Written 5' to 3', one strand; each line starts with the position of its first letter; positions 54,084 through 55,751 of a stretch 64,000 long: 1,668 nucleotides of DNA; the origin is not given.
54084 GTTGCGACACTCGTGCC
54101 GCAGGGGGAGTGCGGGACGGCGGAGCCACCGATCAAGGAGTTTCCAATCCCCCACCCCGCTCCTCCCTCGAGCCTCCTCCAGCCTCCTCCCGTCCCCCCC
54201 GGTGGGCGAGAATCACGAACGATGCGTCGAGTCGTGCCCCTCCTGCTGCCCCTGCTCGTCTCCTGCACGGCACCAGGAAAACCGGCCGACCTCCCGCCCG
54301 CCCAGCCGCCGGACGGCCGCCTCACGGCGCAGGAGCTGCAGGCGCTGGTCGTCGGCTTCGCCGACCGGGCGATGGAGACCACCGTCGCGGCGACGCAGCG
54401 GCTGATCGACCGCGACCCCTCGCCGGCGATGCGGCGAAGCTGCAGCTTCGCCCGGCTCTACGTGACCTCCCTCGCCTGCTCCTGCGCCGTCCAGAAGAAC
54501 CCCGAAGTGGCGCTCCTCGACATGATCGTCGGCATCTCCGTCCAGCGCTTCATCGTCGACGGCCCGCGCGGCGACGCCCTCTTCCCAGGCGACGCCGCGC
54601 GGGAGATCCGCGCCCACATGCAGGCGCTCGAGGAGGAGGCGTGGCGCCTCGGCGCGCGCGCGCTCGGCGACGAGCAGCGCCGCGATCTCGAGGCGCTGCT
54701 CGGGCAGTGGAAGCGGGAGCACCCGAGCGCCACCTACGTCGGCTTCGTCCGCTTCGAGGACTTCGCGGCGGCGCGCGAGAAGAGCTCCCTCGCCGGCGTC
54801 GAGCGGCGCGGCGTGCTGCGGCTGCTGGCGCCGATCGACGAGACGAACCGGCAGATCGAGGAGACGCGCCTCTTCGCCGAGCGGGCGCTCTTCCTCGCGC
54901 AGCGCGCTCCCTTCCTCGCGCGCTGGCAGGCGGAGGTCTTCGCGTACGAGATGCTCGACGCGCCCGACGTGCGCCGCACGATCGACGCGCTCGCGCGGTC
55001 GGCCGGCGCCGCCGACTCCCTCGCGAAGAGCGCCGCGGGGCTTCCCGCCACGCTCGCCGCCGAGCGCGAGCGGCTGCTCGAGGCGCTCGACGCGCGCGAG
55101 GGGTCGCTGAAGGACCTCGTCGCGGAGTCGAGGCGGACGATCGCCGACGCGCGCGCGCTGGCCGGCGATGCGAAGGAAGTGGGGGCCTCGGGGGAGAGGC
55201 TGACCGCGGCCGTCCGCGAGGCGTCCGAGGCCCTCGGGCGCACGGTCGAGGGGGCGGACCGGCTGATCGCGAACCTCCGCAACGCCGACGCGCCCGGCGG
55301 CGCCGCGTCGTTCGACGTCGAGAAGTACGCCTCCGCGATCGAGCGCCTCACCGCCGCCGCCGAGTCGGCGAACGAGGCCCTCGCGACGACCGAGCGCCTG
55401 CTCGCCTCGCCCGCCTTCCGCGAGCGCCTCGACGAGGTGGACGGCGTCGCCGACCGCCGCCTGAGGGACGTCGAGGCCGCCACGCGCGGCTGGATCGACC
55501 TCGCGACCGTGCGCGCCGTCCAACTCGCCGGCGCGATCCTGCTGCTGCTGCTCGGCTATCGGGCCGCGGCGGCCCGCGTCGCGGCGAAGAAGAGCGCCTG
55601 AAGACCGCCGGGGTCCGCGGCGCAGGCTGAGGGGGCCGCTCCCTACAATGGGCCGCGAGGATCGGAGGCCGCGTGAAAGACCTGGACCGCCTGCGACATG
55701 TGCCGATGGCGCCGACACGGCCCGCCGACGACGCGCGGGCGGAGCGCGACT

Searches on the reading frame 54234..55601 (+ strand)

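Call 9: search_protein_families(library=pfam, proteins=[window:54234-55601:+], max_evalue=0.001)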
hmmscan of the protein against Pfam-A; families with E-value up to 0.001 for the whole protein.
window:54234-55601:+ (455 aa): 0 families

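Call 10: search_protein_families(library=ncbifam, proteins=[window:54234-55601:+], max_evalue=10)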
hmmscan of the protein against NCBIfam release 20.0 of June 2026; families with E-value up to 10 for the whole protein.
window:54234-55601:+ (455 aa): 2 families
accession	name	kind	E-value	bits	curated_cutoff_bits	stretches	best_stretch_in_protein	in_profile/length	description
TIGR00996.1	Mtu_fam_mce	paralog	0.0023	17.1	140.5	1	264-386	150-264/291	MCE family protein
NF041291.1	StbC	equivalog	0.78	10.1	100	1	305-384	18-95/122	plasmid stabilization protein StbC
